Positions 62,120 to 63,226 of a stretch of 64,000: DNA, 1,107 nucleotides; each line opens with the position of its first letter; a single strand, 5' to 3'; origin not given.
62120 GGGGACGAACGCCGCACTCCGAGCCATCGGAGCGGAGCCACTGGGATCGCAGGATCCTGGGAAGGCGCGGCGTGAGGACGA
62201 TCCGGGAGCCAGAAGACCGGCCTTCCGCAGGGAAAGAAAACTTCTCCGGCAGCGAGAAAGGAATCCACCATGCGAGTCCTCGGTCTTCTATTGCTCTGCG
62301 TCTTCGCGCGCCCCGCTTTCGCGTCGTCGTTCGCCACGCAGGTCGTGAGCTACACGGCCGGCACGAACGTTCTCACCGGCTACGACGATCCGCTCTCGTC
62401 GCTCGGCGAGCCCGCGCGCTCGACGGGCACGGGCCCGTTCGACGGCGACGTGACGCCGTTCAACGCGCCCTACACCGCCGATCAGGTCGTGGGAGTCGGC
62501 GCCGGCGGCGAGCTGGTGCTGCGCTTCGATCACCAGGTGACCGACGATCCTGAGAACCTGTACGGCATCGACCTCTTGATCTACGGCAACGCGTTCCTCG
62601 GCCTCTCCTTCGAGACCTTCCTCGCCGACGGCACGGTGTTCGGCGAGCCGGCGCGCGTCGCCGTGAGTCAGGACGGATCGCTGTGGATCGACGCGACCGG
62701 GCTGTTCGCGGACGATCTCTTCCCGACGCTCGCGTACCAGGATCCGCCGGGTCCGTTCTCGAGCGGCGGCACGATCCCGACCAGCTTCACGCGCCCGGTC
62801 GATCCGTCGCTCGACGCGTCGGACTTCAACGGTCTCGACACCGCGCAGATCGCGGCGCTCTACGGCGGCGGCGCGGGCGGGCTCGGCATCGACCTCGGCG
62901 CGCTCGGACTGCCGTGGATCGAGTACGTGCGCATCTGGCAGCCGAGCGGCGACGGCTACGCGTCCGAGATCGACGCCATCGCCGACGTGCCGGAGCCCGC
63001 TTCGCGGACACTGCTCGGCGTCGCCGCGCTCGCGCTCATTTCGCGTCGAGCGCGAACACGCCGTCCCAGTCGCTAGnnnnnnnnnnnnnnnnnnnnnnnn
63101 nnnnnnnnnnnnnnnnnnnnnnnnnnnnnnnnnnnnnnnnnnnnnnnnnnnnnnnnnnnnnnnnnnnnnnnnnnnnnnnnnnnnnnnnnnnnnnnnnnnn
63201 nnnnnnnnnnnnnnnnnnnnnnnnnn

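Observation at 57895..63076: Unusual accessory proteins in a B12-riboswitch regulon: secreted beta-propeller-like/Ca-binding protein and a PEP-CTERM protein as candidate extracellular corrinoid-capture factors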

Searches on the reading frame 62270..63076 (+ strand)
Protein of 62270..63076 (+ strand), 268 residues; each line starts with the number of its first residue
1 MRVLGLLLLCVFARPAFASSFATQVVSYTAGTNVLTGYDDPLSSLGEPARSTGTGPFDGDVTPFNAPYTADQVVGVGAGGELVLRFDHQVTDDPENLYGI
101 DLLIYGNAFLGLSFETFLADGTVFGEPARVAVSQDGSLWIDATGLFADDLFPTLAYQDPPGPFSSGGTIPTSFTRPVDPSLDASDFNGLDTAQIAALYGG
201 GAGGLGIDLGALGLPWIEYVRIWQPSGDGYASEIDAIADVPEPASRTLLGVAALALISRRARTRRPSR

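Call 7: search_protein_families(library=ncbifam, proteins=[window:62270-63076:+], max_evalue=1)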
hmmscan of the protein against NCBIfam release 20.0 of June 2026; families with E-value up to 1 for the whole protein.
window:62270-63076:+ (268 aa): 6 families
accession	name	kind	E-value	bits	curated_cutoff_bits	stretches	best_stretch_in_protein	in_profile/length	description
NF038120.1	PEP_CTERM_QFxxD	subfamily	0.0033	17.3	80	1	236-262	187-215/215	NF038120 family PEP-CTERM protein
NF038129.1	PEP_NF038129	equivalog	0.049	13.5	65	1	235-260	166-193/194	NF038129 family PEP-CTERM protein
NF038126.1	PEP_CTERM_FxDxF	subfamily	0.057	13.6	50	1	227-260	130-164/165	FxDxF family PEP-CTERM protein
NF038124.1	PEP_CTERM_TLD_A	exception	0.08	12.5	100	1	233-262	204-235/235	PEP_CTERM-anchored TLD domain-containing protein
NF033170.0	lipo_LIC13355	subfamily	0.091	11.9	120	1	76-139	96-151/273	LIC_13355 family lipoprotein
NF041927.1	Xrt_dep_XDP1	equivalog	0.25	11.3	125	1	238-262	217-241/242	exosortase-dependent surface protein XDP1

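Call 8: search_protein_families(library=pfam, proteins=[window:62270-63076:+], max_evalue=1)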
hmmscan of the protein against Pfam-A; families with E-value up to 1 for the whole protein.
window:62270-63076:+ (268 aa): 1 family
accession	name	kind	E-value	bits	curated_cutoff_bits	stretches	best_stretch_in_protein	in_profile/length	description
PF07589.16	PEP-CTERM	-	0.018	15.6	20.7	1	239-260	1-22/24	PEP-CTERM motif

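Call 11: find_homologous_proteins(query=window:62270-63076:+)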
Query window:62270-63076:+ (268 aa): 135 proteins with E <= 0.001 among 8000 candidates; the best 120 are listed.
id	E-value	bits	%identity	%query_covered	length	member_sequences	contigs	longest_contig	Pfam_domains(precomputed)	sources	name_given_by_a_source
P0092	3.5e-172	589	100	100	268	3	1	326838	-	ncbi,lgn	ncbi:MAG: hypothetical protein WEF50_13635 [Myxococcota bacterium]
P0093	5.2e-154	530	91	100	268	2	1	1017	-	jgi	-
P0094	3.5e-149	514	88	100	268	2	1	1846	-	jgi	jgi:hypothetical protein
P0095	7.9e-148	510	88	100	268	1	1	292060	-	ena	-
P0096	5.4e-146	503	87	96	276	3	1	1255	-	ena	-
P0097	1.8e-144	498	84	100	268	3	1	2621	-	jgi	jgi:hypothetical protein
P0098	2.5e-144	498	86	100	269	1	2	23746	-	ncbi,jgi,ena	-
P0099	1.7e-143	495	86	99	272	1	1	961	-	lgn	-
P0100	5.2e-141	487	86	99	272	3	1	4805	-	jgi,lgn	jgi:hypothetical protein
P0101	8.2e-141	487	84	98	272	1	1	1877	-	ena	-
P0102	6.9e-140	483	84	99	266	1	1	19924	-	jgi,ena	-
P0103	5.7e-136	471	82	99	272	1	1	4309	-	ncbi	-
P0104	1.1e-129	450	77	99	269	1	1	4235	-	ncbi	-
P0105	1.5e-129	450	76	96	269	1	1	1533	-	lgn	-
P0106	6.4e-128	444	76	100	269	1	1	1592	-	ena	-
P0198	1.6e-51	194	48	90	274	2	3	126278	-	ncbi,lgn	-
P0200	5.2e-51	192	48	83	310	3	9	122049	-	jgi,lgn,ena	-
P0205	4.9e-50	189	46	91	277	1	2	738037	-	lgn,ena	-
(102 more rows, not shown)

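Call 20: find_related_loci(query=A2, collection=genome_contigs, flank=6000)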
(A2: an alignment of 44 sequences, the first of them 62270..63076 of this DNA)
Query A2 (268 aa) in genome_contigs; peptide patterns used: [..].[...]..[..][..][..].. (x = any residue, [..] = any of these).
456 stretches matched a pattern; 448 encode a relative of the query (tblastn E <= 1e-3); the best 80 are kept; 80 distinct loci.
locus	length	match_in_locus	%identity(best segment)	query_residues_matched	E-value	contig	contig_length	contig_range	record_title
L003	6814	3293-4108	70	1-268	2e-119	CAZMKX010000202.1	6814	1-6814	MAG TPA_asm: uncultured Myxococcales bacterium isolate SRP173033_co1_140 genome assembly, contig: NODE_29332_length_6814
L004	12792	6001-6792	74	1-264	7e-118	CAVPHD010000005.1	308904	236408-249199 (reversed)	MAG: uncultured delta proteobacterium isolate MFD09964.bin.2.262 genome assembly, contig: contig_42937, whole genome sho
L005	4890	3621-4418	66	1-262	5e-107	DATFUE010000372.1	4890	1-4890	MAG TPA_asm: Myxococcota bacterium isolate SMAG_U9429 k141_2556582, whole genome shotgun sequence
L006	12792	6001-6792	63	1-262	1e-105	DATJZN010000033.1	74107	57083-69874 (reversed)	MAG TPA_asm: Myxococcota bacterium isolate SMAG_U15179 k141_2336969, whole genome shotgun sequence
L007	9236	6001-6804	64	1-264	4e-105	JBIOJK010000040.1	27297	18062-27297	MAG: Myxococcota bacterium isolate GcL4-1 k141_711446_length_27297_cov_25.4446, whole genome shotgun sequence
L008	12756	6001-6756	63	1-244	3e-99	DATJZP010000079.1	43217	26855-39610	MAG TPA_asm: Myxococcota bacterium isolate SMAG_U15181 k141_1315289, whole genome shotgun sequence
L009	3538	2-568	91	80-268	6e-98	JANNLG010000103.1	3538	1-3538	MAG: Deltaproteobacteria bacterium isolate SOY_38_metabat_195 SOY_38_k141_2619340, whole genome shotgun sequence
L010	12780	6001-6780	65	1-256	7e-97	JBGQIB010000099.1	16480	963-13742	MAG: bacterium isolate OBJ2_061818_070_59 k141_263745_length_16480_cov_11.9946, whole genome shotgun sequence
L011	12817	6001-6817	66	1-268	1e-82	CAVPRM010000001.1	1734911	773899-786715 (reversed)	MAG: uncultured delta proteobacterium isolate MFD10007.bin.2.43 genome assembly, contig: contig_17318, whole genome shot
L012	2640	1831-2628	45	1-262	1e-71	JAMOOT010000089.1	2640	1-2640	MAG: Candidatus Omnitrophota bacterium isolate 4559-240_maxbin2_scaf2bin.121 4559-240_scaffold_23828_c1, whole genome sh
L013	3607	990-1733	48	1-245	1e-70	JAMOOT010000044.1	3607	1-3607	MAG: Candidatus Omnitrophota bacterium isolate 4559-240_maxbin2_scaf2bin.121 4559-240_scaffold_15666_c1, whole genome sh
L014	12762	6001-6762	52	6-262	3e-67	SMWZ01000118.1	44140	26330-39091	MAG: Deltaproteobacteria bacterium isolate CR02bin3 k141_870905, whole genome shotgun sequence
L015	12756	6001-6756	50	8-260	9e-66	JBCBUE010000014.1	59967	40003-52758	MAG: Planctomycetota bacterium isolate J06639_9 NODE_14_length_59967_cov_9.064969, whole genome shotgun sequence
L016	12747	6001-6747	50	4-256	4e-60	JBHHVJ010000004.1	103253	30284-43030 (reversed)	MAG: Myxococcota bacterium isolate S.4.sp2_bin.52 NODE_17_length_103253_cov_7.271061, whole genome shotgun sequence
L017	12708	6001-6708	45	6-240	6e-60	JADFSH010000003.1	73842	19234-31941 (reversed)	MAG: Planctomycetota bacterium isolate B90T1L10 B90T1L10_NODE198, whole genome shotgun sequence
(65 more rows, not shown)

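Call 24: predict_structure(alignment_id=A2)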
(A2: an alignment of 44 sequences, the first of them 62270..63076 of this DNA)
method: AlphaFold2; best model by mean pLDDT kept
length: 268 residues; sequences in the alignment: 44
mean_pLDDT: 89.9   pTM: 0.85
mean pLDDT of the five models: 89.9, 89.1, 89.1, 89.0, 86.8
residues with pLDDT >= 90: 198; 70-90: 38; 50-70: 32; < 50: 0
segments of 3 or more residues with pLDDT < 50: none
pLDDT, mean of each block of 10 residues (from residue 1): 61 69 98 96 96 82 83 97 97 95 96 93 95 98 94 93 89 97 96 96 97 98 96 96 67 79 67
secondary structure, 60 per line:
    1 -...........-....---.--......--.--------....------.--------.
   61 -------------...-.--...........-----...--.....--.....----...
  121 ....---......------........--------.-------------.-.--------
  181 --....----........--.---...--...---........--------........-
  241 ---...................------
elements in order: H2-12 H14-17 E24-29 H41-44 E74-76 E81-91 E102-106 E109-113 E118-124 E128-133 E140-147 H183-186 H191-198 E205-207 E216-223 E232-239 H244-262

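Call 27: fold_search(model_id=the predicted structure, library=pdb)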
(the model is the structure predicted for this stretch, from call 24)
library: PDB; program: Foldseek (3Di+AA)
matches with E <= 10: 493; with E <= 0.001: 1
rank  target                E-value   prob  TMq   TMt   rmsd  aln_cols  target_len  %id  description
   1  8blw_B                1.3e-05  1.00  0.36  0.17  14.2       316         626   16  Vitamin B12 transporter BtuB1 with lipoprotein BtuG1 from B. theta (released 2023-08-16)
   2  7ufg_A                1.1e-02  0.97  0.30  0.08   9.9       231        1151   12  Cryo-EM structure of PAPP-A in complex with IGFBP5 (released 2022-09-28)
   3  2jda_B                1.9e-02  0.97  0.29  0.49   9.5       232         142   13  Structure of a pectin binding carbohydrate binding module determined in an monoclinic crystal form. (released 2007-01-16)
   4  1jhj                  2.2e-02  0.75  0.22  0.33  11.4       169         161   10  Crystal structure of the APC10/Doc1 subunit of the human anaphase-promoting complex (released 2001-10-24)
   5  3k75_B                2.3e-02  0.77  0.27  0.43  11.1       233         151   11  X-ray crystal structure of reduced XRCC1 bound to DNA pol beta catalytic domain (released 2010-04-28)
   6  3k75_C                2.4e-02  0.72  0.26  0.42  11.1       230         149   10  X-ray crystal structure of reduced XRCC1 bound to DNA pol beta catalytic domain (released 2010-04-28)
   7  4lpl                  2.8e-02  0.97  0.32  0.54  10.3       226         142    8  Structure of CBM32-1 from a family 31 glycoside hydrolase from Clostridium perfringens (released 2014-07-16)
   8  2pqs_A                3.0e-02  0.75  0.26  0.39  12.9       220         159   14  Crystal Structure of the Bovine Lactadherin C2 Domain (released 2007-08-07)
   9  4lks_A                4.0e-02  0.93  0.30  0.48   9.6       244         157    7  Structure of CBM32-3 from a family 31 glycoside hydrolase from Clostridium perfringens in complex with galactose (released 2014-12-24)
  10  5msx_A                4.2e-02  0.82  0.26  0.17  10.7       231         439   10  Glycoside hydrolase BT_3662 (released 2017-03-22)
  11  3k77_A                4.7e-02  0.66  0.25  0.41  11.4       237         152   13  X-ray crystal structure of XRCC1 (released 2010-04-28)
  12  7xtm_A                5.2e-02  0.85  0.29  0.50   9.6       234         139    8  Crystal structure of the C-terminal domain of Bombyx mori N-acetylglucosaminyltransferase IV (released 2022-09-28)
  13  1xna                  5.8e-02  0.20  0.18  0.28  13.5       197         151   10  NMR SOLUTION STRUCTURE OF THE SINGLE-STRAND BREAK REPAIR PROTEIN XRCC1-N-TERMINAL DOMAIN (released 1999-09-01)
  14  7xtl_A                7.3e-02  0.80  0.29  0.48  12.1       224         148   13  Crystal structure of the C-terminal domain of human N-acetylglucosaminyltransferase IVa (released 2022-09-28)
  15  7yl4_A                7.7e-02  0.20  0.21  0.13  14.2       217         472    9  Cell surface protein YwfG protein (apo form) (released 2023-06-07)
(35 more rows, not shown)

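Call 28: search_solved_structures(query=A2, max_evalue=10, show_alignments=3)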
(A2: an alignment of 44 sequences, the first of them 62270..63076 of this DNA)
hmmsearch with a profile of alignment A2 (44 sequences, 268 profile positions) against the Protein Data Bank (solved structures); distinct sequences matched with E-value up to 10: 0.

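Call 41: find_encoding_contigs(protein=P0205, flank=9000, max_places=1)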
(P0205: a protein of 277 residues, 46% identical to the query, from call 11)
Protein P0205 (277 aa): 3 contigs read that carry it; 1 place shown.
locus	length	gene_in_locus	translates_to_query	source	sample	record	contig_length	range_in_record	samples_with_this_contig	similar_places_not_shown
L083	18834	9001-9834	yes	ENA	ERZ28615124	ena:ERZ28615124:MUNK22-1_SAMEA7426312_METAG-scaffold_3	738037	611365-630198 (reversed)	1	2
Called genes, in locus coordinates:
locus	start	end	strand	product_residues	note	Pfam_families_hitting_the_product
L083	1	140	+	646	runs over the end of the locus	PF00009:GTP_EFTU, PF03144:GTP_EFTU_D2, PF22042:EF-G_D2, PF00679:EFG_C, PF21018:BipA_C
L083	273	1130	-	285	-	PF06951:PLA2G12, PF09056:Phospholip_A2_3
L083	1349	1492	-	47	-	-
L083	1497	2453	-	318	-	PF06951:PLA2G12, PF09056:Phospholip_A2_3 (weak)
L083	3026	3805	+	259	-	PF20560:MotA_N (weak), PF01618:MotA_ExbB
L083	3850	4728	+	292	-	PF13677:MotB_plug (weak), PF00691:OmpA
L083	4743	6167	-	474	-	PF01979:Amidohydro_1, PF07969:Amidohydro_3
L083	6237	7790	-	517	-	PF07969:Amidohydro_3, PF01979:Amidohydro_1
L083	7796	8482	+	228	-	PF01135:PCMT (weak), PF01596:Methyltransf_3, PF13578:Methyltransf_24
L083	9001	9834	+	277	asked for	-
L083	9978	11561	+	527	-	PF13570:Beta-prop_ACSF4 (faint), PF13360:PQQ_2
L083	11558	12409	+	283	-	-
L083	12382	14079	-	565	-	PF24251:DUF7453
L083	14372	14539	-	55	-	PF03597:FixS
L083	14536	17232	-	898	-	PF12156:ATPase-cat_bd, PF00403:HMA (weak), PF00122:E1-E2_ATPase, PF00702:Hydrolase, PF12710:HAD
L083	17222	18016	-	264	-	PF13386:DsbD_2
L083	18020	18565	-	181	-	PF05751:FixH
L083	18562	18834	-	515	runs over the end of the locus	PF12801:Fer4_5, PF13746:Fer4_18, PF14697:Fer4_21 (faint), PF13746:Fer4_18, PF11614:FixG_C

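Call 42: find_encoding_contigs(protein=P0200, flank=9000, max_places=1)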
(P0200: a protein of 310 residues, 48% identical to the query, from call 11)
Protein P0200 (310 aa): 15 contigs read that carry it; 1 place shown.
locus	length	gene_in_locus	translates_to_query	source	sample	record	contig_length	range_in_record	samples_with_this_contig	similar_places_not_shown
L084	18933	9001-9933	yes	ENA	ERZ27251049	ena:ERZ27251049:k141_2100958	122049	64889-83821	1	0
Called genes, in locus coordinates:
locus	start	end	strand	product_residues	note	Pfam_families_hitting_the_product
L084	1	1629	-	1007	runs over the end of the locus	PF07959:Fucose_pyrophosphorylase, PF00288:GHMP_kinases_N, PF08544:GHMP_kinases_C (weak)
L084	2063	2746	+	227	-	-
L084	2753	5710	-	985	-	PF01565:FAD_binding_4, PF02913:FAD-oxidase_C, PF13183:Fer4_8, PF13534:Fer4_17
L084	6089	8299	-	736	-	PF13646:HEAT_2 (faint)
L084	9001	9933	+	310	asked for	-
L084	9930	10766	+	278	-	-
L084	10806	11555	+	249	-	-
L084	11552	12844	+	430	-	PF03453:MoeA_N, PF00994:MoCF_biosynth, PF03454:MoeA_C (weak)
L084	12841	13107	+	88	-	PF02597:ThiS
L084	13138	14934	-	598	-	PF02518:HATPase_c, PF13589:HATPase_c_3, PF01119:DNA_mis_repair, PF08676:MutL_C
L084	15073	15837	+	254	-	PF12850:Metallophos_2 (faint), PF00149:Metallophos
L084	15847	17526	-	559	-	PF00795:CN_hydrolase, PF02540:NAD_synthase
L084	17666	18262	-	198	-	PF12728:HTH_17, PF00072:Response_reg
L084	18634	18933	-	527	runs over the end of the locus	PF01293:PEPCK_ATP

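Call 43: find_encoding_contigs(protein=P0198, flank=9000, max_places=1)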
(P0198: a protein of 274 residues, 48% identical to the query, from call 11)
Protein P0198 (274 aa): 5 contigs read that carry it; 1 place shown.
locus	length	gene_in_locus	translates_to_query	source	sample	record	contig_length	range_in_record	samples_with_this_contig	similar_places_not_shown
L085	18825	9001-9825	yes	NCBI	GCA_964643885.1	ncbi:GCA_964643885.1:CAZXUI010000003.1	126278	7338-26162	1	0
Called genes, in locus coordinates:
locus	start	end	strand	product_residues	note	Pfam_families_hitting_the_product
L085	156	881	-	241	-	-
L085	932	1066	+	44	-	-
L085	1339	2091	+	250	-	PF00583:Acetyltransf_1, PF13673:Acetyltransf_10, PF13508:Acetyltransf_7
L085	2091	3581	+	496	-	PF02934:GatB_N, PF02637:GatB_Yqey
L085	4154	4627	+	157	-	PF15731:MqsA_antitoxin, PF01381:HTH_3, PF12844:HTH_19 (faint), PF13560:HTH_31 (weak)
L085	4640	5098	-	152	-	PF01590:GAF, PF13185:GAF_2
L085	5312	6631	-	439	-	PF07394:DUF1501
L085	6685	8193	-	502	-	PF08811:DUF1800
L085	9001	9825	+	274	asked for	-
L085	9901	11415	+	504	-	PF13360:PQQ_2 (weak), PF13570:Beta-prop_ACSF4 (faint), PF13360:PQQ_2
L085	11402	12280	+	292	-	PF07963:N_methyl (faint), PF07596:SBP_bac_10 (faint)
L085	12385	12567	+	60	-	PF03966:Trm112p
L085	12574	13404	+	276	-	PF00149:Metallophos, PF12850:Metallophos_2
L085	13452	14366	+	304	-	PF00756:Esterase, PF20434:BD-FAE (faint), PF01738:DLH (weak), PF12146:Hydrolase_4 (faint), PF02230:Abhydrolase_2 (weak), PF00326:Peptidase_S9 (weak)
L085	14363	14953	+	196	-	-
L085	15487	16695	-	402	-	PF11899:DUF3419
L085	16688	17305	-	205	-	PF05401:NodS (weak), PF01135:PCMT, PF13489:Methyltransf_23, PF01209:Ubie_methyltran, PF13847:Methyltransf_31, PF08241:Methyltransf_11, PF08242:Methyltransf_12, PF13649:Methyltransf_25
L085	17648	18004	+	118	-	PF01740:STAS, PF13466:STAS_2 (weak)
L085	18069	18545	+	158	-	PF13581:HATPase_c_2, PF02518:HATPase_c (weak)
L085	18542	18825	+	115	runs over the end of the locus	PF01740:STAS, PF13466:STAS_2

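Call 45: search_protein_families(library=pfam, proteins=[L083:9978-11561:+, L083:11558-12409:+, L085:9901-11415:+, L085:11402-12280:+, L084:9930-10766:+, L084:10806-11555:+], max_evalue=0.1)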
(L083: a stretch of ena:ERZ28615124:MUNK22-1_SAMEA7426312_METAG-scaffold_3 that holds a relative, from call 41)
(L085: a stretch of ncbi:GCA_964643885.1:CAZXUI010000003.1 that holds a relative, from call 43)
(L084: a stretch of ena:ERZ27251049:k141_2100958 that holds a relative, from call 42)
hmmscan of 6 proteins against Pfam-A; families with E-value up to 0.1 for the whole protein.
L083:9978-11561:+ (527 aa): 3 families
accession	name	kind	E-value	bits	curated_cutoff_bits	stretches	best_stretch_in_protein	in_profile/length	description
PF13360.13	PQQ_2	-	1.7e-13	51.3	27.6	3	122-320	4-153/233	Outer membrane protein assembly factor BamB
PF13570.13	Beta-prop_ACSF4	-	3.4e-06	27.1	133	1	76-152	112-185/329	Beta-alanine-activating enzyme, beta-propeller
PF25293.1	Beta-prop_EMC1_N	-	0.0022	18.1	34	1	83-141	91-149/219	EMC1 N-terminal beta-propeller domain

L083:11558-12409:+ (283 aa): 2 families
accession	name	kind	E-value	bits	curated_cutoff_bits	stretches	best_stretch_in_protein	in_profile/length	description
PF07963.17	N_methyl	-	4e-05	23.4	21.2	1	1-26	1-26/27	Prokaryotic N-terminal methylation motif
PF07596.16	SBP_bac_10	-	0.0032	18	23.3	1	32-80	2-48/268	Protein of unknown function (DUF1559)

L085:9901-11415:+ (504 aa): 4 families
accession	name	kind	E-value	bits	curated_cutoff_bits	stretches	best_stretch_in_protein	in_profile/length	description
PF13360.13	PQQ_2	-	6.5e-24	85.3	27.6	3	208-315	13-107/233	Outer membrane protein assembly factor BamB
PF13570.13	Beta-prop_ACSF4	-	4.3e-11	43.2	133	2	93-257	33-213/329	Beta-alanine-activating enzyme, beta-propeller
PF01011.28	PQQ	-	0.0001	21.6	26.7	1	226-254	55-83/595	Glucose/ethanol/alcohol dehydrogenase, beta-propeller domain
PF00036.39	EF-hand_1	-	0.0057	16.5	25.4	0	446-465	9-28/29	EF hand domain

L085:11402-12280:+ (292 aa): 2 families
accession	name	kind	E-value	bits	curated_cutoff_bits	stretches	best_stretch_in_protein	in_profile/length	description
PF07596.16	SBP_bac_10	-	6.8e-06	26.8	23.3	1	65-150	3-103/268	Protein of unknown function (DUF1559)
PF07963.17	N_methyl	-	1.9e-05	24.4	21.2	1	37-59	5-27/27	Prokaryotic N-terminal methylation motif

L084:9930-10766:+ (278 aa): 3 families
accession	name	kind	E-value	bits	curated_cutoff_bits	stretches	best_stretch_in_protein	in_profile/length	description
PF07963.17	N_methyl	-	0.047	13.7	21.2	0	19-43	2-26/27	Prokaryotic N-terminal methylation motif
PF07596.16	SBP_bac_10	-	0.049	14.1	23.3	1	50-85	3-38/268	Protein of unknown function (DUF1559)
PF15820.10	ECSCR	-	0.062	13.6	27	1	9-43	10-44/104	Endothelial cell-specific chemotaxis regulator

L084:10806-11555:+ (249 aa): 3 families
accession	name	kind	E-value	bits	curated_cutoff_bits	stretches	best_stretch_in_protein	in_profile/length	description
PF01012.27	ETF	-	0.021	15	26.7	1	89-186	10-111/181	Electron transfer flavoprotein domain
PF24752.1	DUF7697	-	0.051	14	27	1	155-171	15-31/52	Family of unknown function (DUF7697)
PF00326.27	Peptidase_S9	-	0.082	12.8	22.6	0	174-216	132-176/213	Prolyl oligopeptidase family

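Call 46: search_protein_families(library=pfam, alignment_id=A2, max_evalue=10)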
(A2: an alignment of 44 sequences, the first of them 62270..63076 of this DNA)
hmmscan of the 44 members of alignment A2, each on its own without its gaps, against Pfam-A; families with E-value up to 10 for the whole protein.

A. member 1, window:62270-63076:+ (268 aa): 1 family
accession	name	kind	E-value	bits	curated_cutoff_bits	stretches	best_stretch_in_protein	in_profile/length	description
PF07589.16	PEP-CTERM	-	0.018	15.6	20.7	1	239-260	1-22/24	PEP-CTERM motif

B. families by the number of members that match (of 44 scanned): 10 families
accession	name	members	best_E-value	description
PF07589.16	PEP-CTERM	34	1.3e-07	PEP-CTERM motif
PF20080.4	ALTTAQ_rpt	2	0.0033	ALTTAQ repeat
PF09534.15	Trp_oprn_chp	2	0.012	Tryptophan-associated transmembrane protein (Trp_oprn_chp)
PF00404.24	Dockerin_1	2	0.12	Dockerin type I domain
PF06223.18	Phage_tail_T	1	0.057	Minor tail protein T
PF18090.7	SoPB_HTH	1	0.12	Centromere-binding protein HTH domain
PF06596.16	PsbX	1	0.15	Photosystem II reaction centre X protein (PsbX)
PF13786.12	DUF4179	1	0.3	Domain of unknown function (DUF4179)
PF11981.13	DUF3482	1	1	Domain of unknown function (DUF3482)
PF18617.6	Nup214_FG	1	6.1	Nucleoporin Nup214 phenylalanine-glycine (FG) domain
